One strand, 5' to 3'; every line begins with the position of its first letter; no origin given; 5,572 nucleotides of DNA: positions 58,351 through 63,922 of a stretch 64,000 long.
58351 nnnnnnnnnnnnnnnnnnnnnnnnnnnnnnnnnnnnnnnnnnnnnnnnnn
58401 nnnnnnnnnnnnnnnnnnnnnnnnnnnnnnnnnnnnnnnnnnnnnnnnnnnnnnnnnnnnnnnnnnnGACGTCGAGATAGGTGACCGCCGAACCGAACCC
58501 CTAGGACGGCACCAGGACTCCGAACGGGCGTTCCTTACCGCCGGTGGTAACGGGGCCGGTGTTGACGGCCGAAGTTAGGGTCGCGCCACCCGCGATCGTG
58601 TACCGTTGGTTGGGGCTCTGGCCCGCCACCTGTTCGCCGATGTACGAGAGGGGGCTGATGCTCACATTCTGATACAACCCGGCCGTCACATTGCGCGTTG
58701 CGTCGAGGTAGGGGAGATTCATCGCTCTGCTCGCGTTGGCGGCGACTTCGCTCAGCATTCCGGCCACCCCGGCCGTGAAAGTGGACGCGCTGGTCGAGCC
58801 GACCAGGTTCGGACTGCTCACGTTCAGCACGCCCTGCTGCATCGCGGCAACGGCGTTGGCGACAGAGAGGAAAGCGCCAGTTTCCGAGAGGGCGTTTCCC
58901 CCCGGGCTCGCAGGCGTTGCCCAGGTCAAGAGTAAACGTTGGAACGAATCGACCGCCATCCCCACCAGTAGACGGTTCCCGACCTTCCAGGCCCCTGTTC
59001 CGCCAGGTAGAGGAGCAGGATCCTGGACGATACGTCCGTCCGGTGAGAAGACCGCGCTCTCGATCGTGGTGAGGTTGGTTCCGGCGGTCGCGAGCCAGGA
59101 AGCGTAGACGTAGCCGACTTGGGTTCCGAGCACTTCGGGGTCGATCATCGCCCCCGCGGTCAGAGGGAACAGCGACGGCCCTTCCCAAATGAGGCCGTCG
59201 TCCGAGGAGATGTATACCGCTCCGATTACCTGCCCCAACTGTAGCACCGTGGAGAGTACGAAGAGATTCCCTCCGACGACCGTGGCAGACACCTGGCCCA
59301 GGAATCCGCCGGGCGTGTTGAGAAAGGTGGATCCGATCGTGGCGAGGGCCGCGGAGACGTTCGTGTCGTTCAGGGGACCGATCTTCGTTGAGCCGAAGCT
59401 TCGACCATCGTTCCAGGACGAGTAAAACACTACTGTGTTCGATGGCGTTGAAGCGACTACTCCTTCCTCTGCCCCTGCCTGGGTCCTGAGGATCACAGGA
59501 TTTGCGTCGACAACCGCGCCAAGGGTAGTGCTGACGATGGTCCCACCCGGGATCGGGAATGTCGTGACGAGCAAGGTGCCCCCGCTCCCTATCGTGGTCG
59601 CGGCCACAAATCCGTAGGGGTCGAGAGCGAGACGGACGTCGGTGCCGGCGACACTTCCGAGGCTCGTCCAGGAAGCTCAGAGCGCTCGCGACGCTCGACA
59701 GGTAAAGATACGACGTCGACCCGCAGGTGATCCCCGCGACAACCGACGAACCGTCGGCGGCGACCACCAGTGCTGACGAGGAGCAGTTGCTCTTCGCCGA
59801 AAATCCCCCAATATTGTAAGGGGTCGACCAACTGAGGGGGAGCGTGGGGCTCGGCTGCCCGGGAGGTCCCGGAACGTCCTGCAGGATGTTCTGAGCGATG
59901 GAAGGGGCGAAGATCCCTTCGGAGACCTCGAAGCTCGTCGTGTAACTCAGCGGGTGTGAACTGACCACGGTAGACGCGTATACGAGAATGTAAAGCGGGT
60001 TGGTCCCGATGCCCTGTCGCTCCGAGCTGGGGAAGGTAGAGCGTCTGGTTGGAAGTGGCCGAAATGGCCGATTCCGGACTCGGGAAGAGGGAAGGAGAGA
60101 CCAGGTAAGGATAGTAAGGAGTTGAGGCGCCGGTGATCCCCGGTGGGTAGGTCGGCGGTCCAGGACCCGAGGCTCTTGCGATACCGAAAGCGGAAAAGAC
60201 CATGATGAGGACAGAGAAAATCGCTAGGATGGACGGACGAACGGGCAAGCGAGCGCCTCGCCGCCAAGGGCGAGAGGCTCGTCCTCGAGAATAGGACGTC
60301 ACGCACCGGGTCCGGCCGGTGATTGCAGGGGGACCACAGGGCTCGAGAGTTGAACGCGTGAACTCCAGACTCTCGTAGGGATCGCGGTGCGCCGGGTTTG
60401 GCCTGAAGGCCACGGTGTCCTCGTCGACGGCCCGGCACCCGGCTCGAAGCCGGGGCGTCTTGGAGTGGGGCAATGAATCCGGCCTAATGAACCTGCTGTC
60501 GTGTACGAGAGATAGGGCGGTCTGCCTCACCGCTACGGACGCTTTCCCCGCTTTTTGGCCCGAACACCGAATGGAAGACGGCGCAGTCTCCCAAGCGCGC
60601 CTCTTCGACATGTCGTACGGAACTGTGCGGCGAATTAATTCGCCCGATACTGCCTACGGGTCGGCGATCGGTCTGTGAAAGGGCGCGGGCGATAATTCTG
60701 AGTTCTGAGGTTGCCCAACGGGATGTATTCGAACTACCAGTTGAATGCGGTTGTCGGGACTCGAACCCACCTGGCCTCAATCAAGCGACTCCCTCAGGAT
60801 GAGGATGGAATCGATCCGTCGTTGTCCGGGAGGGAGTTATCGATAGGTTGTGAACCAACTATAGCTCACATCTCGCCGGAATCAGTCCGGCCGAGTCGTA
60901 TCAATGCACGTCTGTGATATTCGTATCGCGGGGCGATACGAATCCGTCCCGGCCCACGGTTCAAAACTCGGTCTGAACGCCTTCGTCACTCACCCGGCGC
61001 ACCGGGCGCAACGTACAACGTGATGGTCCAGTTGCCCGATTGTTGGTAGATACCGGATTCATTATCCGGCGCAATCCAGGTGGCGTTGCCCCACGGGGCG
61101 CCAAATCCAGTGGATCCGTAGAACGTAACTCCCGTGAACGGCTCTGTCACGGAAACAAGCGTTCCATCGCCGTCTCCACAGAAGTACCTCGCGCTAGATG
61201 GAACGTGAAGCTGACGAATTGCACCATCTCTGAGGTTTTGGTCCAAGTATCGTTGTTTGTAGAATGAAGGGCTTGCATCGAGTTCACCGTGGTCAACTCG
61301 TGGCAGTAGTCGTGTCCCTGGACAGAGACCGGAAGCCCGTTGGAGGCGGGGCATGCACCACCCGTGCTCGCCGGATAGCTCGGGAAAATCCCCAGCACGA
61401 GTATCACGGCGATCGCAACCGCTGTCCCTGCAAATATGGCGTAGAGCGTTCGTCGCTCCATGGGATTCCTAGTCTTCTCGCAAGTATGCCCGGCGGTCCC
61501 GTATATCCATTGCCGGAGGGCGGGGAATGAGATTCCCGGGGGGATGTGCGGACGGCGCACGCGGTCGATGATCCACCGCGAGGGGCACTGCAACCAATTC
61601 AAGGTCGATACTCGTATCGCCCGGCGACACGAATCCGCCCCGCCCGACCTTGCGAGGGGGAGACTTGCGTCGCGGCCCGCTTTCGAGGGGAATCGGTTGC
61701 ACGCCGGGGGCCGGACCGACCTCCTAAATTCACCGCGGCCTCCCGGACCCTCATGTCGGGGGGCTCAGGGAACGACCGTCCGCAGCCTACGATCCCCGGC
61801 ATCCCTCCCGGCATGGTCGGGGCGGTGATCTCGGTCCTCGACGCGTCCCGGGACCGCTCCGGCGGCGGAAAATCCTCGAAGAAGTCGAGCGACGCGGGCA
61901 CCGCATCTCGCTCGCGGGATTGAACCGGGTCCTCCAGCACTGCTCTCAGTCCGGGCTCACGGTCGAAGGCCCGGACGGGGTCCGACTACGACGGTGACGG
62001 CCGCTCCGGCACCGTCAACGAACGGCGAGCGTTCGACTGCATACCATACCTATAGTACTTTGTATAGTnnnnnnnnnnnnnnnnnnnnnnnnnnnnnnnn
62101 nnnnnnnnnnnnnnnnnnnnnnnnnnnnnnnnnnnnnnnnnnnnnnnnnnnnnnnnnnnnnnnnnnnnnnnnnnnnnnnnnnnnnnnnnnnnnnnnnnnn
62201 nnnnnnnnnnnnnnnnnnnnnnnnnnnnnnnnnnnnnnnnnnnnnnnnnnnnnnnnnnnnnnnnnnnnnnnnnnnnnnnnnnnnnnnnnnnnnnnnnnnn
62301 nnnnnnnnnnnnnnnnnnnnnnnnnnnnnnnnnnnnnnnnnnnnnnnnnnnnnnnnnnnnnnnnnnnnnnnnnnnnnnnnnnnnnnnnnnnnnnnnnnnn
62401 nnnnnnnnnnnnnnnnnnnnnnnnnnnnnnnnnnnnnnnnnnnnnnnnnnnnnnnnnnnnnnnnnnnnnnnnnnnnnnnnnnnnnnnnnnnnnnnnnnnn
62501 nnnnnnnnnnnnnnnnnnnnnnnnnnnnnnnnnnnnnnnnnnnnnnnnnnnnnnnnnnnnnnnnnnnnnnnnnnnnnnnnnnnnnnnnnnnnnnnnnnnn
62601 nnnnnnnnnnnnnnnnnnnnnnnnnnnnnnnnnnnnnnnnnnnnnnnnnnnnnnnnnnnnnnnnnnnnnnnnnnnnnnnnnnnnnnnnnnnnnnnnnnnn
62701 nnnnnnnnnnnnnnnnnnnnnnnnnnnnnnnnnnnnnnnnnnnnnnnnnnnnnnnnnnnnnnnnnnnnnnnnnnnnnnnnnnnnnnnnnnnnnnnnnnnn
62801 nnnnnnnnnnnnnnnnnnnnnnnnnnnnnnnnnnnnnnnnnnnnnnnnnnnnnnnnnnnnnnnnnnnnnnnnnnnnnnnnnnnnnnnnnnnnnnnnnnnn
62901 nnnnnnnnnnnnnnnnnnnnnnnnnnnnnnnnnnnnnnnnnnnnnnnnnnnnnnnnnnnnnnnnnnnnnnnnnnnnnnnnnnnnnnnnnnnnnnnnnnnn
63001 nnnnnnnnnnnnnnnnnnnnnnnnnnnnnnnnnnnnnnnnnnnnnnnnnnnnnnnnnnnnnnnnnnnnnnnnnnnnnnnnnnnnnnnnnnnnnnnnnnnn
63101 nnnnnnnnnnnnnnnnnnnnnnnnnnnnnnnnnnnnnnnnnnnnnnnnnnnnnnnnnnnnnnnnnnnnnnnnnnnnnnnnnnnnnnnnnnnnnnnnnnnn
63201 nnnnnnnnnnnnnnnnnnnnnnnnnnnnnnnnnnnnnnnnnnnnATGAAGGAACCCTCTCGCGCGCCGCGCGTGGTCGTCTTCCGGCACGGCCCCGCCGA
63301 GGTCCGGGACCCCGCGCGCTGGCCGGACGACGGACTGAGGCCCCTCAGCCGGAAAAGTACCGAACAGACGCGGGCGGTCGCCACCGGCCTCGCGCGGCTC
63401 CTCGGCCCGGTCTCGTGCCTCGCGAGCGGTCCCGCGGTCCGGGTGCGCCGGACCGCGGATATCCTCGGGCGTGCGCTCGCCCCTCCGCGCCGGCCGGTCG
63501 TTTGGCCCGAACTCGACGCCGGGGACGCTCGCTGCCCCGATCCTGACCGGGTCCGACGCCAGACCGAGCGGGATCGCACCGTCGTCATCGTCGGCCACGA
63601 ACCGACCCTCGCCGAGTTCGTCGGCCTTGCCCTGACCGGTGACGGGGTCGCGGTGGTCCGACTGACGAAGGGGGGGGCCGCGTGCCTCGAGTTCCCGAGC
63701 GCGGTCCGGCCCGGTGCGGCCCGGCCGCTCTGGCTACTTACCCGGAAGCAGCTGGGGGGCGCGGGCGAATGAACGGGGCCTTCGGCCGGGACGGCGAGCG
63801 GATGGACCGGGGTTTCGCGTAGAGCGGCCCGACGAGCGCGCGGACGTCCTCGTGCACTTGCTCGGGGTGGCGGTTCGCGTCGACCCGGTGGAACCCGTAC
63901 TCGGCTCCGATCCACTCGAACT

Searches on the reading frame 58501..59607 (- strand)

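Call 7: search_protein_families(library=pfam, proteins=[window:58501-59607:-], max_evalue=0.01)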
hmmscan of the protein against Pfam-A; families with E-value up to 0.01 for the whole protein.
window:58501-59607:- (368 aa): 0 families

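Call 47: search_protein_families(library=phrogs, proteins=[window:58501-59607:-], max_evalue=0.1)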
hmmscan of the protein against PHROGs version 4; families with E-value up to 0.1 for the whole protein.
window:58501-59607:- (368 aa): 1 family
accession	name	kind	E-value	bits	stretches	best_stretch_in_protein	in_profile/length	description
phrog_28228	-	unknown function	0.063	14.3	0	248-279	3-34/52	-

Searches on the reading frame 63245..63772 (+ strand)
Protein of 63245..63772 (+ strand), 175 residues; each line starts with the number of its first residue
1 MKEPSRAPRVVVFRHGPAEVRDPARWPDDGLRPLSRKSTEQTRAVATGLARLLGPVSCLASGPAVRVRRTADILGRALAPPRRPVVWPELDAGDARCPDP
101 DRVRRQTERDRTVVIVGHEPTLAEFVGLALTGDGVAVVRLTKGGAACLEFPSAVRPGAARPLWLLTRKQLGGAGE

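Call 15: search_protein_families(library=pfam, proteins=[window:63245-63772:+], max_evalue=0.001)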
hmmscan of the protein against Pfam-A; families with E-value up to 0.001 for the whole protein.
window:63245-63772:+ (175 aa): 1 family
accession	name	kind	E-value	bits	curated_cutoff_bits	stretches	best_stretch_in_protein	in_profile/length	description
PF00300.27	His_Phos_1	-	5.5e-05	23.4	21.7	1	11-90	2-77/194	Histidine phosphatase superfamily (branch 1)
